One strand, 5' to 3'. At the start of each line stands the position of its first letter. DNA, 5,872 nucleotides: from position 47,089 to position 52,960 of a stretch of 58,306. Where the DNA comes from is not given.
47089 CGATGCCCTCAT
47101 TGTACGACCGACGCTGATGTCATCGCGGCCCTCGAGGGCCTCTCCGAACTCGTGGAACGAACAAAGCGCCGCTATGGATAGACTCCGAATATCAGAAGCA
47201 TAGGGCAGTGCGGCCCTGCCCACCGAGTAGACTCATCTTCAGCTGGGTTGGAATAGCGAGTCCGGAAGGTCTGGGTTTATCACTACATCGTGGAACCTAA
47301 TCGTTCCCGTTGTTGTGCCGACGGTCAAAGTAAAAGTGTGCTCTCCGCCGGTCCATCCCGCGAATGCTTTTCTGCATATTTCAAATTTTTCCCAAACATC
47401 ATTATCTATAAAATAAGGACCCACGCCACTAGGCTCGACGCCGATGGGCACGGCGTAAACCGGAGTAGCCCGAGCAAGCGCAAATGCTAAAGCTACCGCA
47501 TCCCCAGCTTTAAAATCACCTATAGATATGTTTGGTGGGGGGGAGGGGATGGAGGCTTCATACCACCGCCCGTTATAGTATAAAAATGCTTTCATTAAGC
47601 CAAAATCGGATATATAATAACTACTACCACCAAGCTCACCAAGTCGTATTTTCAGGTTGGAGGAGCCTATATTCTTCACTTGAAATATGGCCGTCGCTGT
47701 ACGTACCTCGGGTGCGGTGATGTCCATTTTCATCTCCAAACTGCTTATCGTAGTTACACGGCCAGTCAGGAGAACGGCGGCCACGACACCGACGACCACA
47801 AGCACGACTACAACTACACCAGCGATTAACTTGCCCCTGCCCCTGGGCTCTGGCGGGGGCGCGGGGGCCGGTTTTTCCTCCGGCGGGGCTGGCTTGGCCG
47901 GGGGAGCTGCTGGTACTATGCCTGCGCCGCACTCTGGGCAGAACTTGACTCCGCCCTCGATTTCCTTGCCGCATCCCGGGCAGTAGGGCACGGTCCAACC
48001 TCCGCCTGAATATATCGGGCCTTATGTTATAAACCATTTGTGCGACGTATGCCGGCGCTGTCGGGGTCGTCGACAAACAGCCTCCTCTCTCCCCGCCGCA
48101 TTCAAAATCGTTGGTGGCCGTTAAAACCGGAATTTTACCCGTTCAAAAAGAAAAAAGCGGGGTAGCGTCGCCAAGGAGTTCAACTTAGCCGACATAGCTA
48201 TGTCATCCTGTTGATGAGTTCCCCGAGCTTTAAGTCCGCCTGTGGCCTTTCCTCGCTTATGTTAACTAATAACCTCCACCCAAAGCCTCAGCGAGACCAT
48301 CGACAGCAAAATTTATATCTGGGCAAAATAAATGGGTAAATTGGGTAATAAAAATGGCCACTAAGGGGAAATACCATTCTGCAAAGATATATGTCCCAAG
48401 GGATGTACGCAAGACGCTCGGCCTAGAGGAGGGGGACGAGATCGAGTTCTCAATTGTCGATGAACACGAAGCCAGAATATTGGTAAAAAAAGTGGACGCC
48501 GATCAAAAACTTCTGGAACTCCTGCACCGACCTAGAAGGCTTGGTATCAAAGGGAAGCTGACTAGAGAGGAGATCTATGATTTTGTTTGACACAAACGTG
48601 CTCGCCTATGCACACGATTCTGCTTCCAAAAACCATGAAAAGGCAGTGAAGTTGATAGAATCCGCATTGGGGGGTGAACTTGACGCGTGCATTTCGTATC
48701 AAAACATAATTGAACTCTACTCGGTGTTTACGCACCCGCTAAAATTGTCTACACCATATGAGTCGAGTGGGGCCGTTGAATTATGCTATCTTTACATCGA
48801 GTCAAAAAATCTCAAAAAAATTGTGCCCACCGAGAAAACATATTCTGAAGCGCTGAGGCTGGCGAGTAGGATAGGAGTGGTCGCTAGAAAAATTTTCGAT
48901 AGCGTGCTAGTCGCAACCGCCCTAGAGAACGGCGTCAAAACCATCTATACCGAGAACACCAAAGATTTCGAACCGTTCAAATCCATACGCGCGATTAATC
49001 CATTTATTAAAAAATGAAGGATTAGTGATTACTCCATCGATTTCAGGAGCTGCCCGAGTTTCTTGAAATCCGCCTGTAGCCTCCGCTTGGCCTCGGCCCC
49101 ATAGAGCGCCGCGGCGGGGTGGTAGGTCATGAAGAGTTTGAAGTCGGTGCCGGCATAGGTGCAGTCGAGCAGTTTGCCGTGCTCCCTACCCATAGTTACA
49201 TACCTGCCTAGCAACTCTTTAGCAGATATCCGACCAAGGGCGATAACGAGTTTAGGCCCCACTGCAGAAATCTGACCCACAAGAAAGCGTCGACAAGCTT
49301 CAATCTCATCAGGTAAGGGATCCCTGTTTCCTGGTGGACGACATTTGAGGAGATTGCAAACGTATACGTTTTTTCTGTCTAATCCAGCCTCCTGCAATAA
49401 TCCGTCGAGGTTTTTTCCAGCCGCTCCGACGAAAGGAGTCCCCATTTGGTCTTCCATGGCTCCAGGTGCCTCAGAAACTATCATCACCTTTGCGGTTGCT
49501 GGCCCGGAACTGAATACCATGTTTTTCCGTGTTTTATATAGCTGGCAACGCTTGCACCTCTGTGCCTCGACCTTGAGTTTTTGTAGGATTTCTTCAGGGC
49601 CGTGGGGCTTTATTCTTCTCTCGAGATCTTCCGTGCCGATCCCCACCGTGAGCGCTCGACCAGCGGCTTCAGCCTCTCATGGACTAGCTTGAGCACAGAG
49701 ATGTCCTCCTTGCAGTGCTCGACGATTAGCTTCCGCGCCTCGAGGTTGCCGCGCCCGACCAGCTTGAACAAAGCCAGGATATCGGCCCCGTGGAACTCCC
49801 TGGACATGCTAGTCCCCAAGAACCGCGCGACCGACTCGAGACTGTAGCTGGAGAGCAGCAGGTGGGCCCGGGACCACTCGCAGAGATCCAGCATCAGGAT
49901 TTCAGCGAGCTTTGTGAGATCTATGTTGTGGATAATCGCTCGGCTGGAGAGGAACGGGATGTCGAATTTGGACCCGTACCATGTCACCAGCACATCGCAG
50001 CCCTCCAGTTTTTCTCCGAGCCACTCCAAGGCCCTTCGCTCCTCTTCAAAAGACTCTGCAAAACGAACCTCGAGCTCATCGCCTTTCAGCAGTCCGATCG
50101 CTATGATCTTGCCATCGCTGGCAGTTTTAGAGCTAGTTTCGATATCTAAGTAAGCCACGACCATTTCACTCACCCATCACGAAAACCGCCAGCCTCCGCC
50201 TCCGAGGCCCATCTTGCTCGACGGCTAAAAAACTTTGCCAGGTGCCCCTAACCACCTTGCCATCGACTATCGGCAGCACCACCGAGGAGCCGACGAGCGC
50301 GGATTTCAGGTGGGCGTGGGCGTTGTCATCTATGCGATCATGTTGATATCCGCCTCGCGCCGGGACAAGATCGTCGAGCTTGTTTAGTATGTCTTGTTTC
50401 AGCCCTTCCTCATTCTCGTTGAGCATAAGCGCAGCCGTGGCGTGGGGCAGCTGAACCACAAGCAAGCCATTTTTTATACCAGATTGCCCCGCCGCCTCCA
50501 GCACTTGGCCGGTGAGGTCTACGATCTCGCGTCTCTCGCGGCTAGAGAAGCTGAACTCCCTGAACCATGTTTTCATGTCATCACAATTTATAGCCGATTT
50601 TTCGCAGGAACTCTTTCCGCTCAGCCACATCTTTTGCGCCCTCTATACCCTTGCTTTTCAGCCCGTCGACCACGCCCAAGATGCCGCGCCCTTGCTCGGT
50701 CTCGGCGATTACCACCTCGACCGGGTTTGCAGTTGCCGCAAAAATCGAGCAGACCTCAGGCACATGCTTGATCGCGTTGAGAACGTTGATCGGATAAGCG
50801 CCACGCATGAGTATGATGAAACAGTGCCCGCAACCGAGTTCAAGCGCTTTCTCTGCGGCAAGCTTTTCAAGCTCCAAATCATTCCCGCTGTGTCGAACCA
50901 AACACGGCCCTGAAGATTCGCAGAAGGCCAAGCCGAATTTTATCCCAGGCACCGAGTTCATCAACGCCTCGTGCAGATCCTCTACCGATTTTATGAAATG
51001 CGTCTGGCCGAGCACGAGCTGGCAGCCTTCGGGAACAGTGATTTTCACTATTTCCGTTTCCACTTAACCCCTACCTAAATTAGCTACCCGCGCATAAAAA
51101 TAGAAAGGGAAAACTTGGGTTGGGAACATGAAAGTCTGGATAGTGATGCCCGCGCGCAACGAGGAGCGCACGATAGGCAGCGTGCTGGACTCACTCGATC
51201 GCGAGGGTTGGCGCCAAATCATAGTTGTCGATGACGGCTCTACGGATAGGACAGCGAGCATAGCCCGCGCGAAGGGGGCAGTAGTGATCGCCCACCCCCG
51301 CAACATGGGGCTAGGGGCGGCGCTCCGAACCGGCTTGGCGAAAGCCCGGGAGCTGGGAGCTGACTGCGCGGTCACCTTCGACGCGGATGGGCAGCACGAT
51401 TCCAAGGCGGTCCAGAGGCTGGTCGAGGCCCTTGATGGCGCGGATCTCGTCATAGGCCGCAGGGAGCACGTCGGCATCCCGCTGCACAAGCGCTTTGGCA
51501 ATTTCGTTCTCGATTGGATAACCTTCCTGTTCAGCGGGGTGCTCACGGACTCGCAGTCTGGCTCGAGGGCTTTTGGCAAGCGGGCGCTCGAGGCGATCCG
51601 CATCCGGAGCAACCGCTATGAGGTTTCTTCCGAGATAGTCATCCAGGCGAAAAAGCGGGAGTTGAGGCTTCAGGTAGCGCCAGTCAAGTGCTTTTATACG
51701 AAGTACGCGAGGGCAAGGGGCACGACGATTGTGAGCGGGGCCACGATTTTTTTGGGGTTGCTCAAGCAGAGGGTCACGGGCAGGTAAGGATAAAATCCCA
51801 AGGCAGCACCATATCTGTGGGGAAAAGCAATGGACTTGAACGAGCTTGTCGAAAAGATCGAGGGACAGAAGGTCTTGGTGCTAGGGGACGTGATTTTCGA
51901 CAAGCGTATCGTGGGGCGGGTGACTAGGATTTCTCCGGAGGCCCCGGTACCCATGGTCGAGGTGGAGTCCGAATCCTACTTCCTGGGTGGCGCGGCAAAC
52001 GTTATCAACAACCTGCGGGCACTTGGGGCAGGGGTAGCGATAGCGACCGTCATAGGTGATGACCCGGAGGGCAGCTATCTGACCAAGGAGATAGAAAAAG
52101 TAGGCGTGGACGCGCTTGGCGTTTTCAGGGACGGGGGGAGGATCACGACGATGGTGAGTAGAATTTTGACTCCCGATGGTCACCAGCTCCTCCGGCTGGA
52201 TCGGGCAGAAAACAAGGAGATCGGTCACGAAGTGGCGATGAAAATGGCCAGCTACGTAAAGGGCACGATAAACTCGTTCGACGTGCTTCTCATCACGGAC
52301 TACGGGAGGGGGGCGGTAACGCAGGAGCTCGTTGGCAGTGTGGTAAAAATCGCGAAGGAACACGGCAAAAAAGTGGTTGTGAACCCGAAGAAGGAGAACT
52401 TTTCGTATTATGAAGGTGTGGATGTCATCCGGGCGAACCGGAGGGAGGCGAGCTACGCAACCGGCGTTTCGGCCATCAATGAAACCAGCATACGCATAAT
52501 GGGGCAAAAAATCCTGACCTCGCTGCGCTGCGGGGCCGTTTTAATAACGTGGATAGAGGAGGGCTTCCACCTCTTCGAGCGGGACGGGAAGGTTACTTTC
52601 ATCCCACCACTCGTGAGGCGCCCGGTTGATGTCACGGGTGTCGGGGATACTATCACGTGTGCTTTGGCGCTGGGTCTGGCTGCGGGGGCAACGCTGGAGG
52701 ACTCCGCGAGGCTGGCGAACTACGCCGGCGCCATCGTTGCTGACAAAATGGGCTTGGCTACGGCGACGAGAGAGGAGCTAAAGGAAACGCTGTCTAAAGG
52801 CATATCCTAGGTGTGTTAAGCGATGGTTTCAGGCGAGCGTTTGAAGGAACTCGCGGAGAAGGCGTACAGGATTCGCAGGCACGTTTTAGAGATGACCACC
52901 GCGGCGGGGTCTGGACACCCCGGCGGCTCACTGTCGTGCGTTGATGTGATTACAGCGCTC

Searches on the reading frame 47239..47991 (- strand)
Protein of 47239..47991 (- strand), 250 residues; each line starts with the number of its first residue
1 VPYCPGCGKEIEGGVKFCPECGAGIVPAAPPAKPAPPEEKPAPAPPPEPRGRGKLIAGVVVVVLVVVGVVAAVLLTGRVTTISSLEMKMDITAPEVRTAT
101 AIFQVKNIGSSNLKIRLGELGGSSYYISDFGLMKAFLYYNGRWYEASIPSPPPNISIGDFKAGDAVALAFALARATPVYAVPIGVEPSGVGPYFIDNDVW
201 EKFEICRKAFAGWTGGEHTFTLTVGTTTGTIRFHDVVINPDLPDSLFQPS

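Call 55: search_protein_families(library=pfam, proteins=[window:47239-47991:-], max_evalue=0.001)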
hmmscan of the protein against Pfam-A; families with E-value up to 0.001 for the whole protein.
window:47239-47991:- (250 aa): 5 families
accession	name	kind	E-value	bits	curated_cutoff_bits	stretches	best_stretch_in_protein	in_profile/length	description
PF13240.11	Zn_Ribbon_1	-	8.8e-07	29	25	1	3-24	1-22/23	zinc-ribbon domain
PF13248.11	Zn_ribbon_3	-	0.00014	21.6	27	1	3-24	4-25/26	zinc-ribbon domain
PF08999.15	SP_C-Propep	-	0.00022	21.4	25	1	54-103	38-88/96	Surfactant protein C, N terminal propeptide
PF24460.1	DUF7575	-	0.00023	20.9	28.5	1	3-22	5-24/28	Domain of unknown function (DUF7575)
PF12773.13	DZR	-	0.00085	19.9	27.3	0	4-23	1-20/45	Double zinc ribbon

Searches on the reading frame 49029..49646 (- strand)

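Call 55: search_protein_families(library=pfam, proteins=[window:49029-49646:-], max_evalue=0.001)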
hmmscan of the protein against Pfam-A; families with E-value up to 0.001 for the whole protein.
window:49029-49646:- (205 aa): 1 family
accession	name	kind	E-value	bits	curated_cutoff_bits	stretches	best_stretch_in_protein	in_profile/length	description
PF03167.25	UDG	-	5.4e-34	117.7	24.3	1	46-188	2-129/141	Uracil DNA glycosylase superfamily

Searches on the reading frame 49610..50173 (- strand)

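Call 55: search_protein_families(library=pfam, proteins=[window:49610-50173:-], max_evalue=0.001)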
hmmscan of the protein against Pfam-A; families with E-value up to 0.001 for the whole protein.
window:49610-50173:- (187 aa): 3 families
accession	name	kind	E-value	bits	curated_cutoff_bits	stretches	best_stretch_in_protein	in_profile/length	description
PF13482.12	RNase_H_2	-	4.7e-21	75.9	22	1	7-168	1-164/165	RNase_H superfamily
PF03104.25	DNA_pol_B_exo1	-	5e-06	26.5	23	0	41-89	139-190/242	DNA polymerase family B, exonuclease domain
PF10108.15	DNA_pol_B_exo2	-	1.1e-05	25.7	24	1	23-91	11-84/213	Predicted 3'-5' exonuclease related to the exonuclease domain of PolB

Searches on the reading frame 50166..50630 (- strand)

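Call 55: search_protein_families(library=pfam, proteins=[window:50166-50630:-], max_evalue=0.001)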
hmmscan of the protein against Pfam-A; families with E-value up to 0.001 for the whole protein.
window:50166-50630:- (154 aa): 1 family
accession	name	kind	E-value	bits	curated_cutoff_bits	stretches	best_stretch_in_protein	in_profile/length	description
PF01894.22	UPF0047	-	4.3e-35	120.8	27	1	38-149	1-115/117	Uncharacterised protein family UPF0047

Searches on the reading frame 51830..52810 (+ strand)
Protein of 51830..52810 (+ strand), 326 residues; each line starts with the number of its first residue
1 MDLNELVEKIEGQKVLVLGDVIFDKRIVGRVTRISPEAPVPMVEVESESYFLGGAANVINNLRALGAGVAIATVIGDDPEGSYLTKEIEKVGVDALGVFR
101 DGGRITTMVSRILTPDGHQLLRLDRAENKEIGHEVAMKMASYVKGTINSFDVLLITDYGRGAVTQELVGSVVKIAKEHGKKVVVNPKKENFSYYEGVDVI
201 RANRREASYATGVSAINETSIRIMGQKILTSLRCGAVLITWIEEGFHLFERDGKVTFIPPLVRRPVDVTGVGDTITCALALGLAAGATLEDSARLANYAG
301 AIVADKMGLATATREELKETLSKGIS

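Call 68: search_protein_families(library=pfam, proteins=[window:51830-52810:+], max_evalue=0.0001)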
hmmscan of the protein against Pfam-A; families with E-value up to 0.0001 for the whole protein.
window:51830-52810:+ (326 aa): 1 family
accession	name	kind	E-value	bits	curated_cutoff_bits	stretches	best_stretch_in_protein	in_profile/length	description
PF00294.29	PfkB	-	7.6e-34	117.8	25.8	1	14-312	3-298/302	pfkB family carbohydrate kinase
